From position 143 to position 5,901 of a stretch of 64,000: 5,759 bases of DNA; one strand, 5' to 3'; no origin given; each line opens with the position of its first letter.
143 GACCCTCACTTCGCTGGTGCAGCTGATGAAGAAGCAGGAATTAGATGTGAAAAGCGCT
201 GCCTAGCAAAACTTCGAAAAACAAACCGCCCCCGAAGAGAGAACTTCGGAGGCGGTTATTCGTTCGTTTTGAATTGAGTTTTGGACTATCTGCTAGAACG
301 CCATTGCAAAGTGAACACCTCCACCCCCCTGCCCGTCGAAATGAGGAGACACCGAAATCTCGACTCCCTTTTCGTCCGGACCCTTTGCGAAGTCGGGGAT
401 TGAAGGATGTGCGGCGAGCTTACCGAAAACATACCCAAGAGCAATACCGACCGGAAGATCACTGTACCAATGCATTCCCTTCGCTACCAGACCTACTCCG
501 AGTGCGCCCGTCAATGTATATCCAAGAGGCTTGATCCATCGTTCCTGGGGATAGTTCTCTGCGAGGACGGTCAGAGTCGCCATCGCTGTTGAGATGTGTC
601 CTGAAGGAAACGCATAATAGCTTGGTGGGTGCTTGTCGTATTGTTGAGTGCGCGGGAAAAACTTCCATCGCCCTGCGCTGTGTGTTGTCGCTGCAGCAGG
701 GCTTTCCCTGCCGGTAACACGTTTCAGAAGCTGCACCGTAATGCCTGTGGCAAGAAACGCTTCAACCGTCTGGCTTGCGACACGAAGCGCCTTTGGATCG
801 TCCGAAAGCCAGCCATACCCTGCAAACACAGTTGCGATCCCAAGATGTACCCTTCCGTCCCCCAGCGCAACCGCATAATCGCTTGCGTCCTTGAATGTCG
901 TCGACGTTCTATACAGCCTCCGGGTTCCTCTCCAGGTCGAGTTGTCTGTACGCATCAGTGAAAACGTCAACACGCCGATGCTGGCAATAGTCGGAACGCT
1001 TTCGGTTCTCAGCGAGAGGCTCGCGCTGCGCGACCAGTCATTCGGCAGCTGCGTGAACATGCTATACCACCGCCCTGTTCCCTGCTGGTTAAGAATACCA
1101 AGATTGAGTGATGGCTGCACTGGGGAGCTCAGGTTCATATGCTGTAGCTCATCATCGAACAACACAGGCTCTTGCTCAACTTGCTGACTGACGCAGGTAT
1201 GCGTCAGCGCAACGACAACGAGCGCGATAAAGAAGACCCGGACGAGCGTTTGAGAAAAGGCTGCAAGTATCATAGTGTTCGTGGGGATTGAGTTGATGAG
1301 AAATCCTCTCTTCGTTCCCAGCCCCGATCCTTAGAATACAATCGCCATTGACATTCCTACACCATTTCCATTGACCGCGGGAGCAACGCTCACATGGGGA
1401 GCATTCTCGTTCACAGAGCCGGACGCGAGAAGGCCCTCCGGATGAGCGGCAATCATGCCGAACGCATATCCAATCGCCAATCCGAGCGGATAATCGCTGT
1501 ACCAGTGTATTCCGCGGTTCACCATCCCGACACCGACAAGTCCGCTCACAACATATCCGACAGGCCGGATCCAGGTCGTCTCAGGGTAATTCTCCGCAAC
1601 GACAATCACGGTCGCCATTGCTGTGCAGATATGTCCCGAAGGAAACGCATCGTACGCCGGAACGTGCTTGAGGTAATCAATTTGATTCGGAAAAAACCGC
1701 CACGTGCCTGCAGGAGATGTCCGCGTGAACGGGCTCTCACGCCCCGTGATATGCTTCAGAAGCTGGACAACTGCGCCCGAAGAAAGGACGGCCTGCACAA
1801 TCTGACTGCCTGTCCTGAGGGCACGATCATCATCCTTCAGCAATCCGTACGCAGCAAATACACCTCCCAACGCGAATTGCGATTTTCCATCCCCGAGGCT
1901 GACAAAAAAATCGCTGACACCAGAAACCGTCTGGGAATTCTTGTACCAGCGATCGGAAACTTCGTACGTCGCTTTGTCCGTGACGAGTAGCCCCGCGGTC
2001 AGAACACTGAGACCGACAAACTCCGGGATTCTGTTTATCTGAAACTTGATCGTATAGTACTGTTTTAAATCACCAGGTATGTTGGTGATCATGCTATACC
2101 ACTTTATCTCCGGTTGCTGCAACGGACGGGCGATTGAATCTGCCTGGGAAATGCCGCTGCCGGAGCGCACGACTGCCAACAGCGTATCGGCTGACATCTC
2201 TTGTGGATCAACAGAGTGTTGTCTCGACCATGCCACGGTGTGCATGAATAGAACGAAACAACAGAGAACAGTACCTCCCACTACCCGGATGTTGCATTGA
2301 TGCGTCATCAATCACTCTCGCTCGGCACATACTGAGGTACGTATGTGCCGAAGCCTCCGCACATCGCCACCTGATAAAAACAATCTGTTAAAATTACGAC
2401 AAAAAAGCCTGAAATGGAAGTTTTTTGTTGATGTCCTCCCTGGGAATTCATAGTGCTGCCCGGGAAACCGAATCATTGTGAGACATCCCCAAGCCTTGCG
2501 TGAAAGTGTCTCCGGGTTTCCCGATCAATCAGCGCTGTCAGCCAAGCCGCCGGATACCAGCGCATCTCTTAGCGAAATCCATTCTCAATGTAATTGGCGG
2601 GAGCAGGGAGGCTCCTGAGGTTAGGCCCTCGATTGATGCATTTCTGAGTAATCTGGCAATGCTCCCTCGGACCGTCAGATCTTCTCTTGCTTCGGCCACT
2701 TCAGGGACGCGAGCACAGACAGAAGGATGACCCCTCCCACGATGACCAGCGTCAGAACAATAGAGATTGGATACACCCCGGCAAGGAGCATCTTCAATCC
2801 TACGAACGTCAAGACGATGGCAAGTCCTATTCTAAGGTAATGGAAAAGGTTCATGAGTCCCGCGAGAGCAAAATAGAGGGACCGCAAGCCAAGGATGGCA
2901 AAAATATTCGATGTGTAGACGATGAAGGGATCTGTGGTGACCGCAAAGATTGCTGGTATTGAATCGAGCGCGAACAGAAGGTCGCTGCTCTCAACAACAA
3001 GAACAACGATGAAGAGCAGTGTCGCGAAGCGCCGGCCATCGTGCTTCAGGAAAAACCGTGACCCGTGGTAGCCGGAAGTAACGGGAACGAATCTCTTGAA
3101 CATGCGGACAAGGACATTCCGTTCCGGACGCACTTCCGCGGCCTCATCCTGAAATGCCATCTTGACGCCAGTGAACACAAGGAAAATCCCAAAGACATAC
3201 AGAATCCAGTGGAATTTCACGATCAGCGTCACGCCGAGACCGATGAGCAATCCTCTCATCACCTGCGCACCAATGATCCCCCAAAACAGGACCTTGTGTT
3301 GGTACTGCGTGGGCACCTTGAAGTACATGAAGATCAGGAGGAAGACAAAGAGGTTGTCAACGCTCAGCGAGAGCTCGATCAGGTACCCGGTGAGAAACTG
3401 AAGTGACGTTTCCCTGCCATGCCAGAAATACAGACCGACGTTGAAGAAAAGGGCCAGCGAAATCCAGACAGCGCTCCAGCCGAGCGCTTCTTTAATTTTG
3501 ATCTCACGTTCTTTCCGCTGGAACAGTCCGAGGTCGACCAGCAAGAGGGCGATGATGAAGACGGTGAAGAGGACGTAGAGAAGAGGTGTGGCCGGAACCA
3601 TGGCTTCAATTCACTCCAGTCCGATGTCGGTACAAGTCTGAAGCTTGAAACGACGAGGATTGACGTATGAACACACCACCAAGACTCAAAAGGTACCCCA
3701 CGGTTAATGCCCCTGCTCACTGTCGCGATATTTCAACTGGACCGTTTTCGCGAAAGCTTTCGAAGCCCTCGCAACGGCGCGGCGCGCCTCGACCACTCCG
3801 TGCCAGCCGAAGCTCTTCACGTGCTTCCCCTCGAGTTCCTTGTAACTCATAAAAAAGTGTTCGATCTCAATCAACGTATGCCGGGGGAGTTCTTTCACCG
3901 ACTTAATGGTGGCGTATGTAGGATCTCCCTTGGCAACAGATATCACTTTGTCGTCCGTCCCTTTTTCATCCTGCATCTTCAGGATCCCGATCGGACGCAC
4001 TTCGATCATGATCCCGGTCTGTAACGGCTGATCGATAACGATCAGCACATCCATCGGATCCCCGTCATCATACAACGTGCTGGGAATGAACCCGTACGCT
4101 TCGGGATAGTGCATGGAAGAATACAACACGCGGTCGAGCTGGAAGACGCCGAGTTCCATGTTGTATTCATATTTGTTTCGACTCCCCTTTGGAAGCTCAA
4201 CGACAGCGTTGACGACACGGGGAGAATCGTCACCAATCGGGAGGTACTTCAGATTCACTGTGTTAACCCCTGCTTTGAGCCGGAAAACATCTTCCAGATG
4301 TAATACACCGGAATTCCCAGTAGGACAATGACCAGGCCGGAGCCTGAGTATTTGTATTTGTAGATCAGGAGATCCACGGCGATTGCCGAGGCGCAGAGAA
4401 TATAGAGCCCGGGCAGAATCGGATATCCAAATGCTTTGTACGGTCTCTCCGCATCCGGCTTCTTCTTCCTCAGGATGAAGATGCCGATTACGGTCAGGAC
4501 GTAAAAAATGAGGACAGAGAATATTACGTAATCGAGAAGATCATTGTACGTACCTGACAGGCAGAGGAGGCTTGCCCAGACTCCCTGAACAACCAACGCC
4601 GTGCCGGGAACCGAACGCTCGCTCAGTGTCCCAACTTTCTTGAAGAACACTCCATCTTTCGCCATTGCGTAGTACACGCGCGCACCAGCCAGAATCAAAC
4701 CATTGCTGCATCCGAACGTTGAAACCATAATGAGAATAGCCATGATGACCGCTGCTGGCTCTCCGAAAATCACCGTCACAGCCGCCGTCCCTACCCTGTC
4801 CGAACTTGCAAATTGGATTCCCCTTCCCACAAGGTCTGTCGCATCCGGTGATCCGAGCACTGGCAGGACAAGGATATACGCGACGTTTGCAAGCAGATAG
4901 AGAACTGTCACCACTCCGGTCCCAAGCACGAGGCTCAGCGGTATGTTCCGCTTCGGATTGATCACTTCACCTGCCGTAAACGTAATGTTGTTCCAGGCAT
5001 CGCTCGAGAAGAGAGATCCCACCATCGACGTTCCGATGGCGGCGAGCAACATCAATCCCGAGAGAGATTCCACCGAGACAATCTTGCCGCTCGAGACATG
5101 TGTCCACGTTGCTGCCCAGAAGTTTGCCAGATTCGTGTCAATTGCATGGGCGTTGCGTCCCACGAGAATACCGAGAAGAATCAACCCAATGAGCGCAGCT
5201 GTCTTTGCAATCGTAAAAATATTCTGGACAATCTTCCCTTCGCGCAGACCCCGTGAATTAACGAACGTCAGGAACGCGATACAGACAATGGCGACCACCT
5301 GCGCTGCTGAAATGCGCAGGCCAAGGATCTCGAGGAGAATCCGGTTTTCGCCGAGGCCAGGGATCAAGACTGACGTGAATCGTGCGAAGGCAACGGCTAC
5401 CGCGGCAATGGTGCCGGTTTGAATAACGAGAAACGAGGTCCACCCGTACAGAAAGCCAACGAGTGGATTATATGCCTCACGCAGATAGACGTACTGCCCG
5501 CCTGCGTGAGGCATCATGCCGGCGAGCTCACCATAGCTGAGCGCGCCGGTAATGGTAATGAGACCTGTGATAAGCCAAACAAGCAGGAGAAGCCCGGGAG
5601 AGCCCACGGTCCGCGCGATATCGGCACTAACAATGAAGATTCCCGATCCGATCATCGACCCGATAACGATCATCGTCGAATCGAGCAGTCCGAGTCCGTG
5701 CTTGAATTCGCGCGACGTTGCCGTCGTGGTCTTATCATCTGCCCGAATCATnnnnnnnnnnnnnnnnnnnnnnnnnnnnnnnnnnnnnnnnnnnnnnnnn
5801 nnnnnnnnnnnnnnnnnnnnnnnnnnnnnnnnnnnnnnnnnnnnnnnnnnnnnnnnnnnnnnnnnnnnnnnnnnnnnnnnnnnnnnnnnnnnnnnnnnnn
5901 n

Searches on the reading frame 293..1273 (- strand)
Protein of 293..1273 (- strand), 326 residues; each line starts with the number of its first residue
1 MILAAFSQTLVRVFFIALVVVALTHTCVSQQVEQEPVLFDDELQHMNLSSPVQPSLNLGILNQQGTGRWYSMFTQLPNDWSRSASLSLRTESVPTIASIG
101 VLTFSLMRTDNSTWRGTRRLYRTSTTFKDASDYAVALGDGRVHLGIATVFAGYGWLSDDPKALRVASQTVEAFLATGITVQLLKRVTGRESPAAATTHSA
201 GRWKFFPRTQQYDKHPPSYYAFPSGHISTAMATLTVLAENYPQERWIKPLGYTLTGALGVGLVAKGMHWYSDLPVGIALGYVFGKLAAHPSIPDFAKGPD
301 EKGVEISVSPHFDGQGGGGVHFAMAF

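Call 60: search_protein_families(library=pfam, proteins=[window:293-1273:-], max_evalue=0.00001)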
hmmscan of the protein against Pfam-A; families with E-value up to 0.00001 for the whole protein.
window:293-1273:- (326 aa): 2 families
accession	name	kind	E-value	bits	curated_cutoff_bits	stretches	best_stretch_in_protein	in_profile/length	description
PF01569.27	PAP2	-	2.7e-14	53.5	27.2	1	171-287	7-121/130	PAP2 superfamily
PF14378.12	PAP2_3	-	7.6e-08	32.8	27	1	142-282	39-186/190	PAP2 superfamily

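Call 73: find_encoding_contigs(protein=window:293-1270:-, flank=10000, max_places=2)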
Protein window:293-1270:- (325 aa): no gene with exactly this product is on record in the collection.

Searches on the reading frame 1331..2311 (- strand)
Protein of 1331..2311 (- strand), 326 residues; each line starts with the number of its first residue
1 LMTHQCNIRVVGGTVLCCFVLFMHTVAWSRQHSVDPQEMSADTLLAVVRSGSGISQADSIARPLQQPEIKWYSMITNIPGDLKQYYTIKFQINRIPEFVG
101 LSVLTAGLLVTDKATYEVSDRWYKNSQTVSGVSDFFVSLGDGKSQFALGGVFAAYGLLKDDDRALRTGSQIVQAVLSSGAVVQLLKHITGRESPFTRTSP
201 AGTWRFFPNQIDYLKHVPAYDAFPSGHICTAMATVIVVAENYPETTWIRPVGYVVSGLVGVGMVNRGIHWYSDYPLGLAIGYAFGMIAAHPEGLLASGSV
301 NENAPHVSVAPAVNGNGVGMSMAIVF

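Call 60: search_protein_families(library=pfam, proteins=[window:1331-2311:-], max_evalue=0.00001)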
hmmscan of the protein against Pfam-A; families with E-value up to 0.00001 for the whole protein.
window:1331-2311:- (326 aa): 1 family
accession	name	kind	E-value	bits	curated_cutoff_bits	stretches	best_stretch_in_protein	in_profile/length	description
PF01569.27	PAP2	-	1.3e-12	48.1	27.2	1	172-288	6-121/130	PAP2 superfamily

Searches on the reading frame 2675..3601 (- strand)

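Call 60: search_protein_families(library=pfam, proteins=[window:2675-3601:-], max_evalue=0.00001)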
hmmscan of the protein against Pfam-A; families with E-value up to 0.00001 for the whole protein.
window:2675-3601:- (308 aa): 1 family
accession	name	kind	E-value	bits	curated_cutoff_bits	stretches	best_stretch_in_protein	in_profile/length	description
PF03741.22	TerC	-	5.2e-52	176.6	27.8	1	70-273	1-176/178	Integral membrane protein TerC family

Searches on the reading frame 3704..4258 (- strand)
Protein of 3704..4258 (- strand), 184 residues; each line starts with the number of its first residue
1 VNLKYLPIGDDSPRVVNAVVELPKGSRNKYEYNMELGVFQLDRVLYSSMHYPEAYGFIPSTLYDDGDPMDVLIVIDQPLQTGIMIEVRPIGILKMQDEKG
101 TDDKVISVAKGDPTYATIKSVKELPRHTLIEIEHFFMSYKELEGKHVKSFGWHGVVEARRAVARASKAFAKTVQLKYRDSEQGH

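Call 60: search_protein_families(library=pfam, proteins=[window:3704-4258:-], max_evalue=0.00001)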
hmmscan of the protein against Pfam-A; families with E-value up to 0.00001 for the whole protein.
window:3704-4258:- (184 aa): 1 family
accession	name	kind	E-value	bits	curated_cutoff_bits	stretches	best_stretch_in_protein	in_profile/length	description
PF00719.24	Pyrophosphatase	-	1.4e-53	181.3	23.5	1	18-168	1-151/153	Inorganic pyrophosphatase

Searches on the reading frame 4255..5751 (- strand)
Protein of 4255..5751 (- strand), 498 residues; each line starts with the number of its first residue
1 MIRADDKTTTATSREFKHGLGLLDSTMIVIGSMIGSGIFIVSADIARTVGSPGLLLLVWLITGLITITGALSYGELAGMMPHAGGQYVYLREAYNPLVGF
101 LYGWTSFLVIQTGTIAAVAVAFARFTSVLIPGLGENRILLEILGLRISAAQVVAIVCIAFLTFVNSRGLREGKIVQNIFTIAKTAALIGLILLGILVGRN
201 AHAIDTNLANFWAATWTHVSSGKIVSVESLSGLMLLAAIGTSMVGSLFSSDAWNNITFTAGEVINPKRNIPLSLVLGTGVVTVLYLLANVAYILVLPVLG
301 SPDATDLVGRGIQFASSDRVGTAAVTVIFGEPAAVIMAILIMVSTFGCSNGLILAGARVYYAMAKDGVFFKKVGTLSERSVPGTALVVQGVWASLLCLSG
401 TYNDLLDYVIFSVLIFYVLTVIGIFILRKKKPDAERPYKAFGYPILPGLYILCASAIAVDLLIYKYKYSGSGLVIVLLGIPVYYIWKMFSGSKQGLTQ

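Call 60: search_protein_families(library=pfam, proteins=[window:4255-5751:-], max_evalue=0.00001)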
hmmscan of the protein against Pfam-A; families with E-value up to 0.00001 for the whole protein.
window:4255-5751:- (498 aa): 2 families
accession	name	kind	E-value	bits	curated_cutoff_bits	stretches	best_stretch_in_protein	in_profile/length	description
PF13520.12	AA_permease_2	-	6.1e-57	193.9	27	1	20-458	1-400/427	Amino acid permease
PF00324.27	AA_permease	-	2.1e-33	116.2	24.6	1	25-469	2-425/470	Amino acid permease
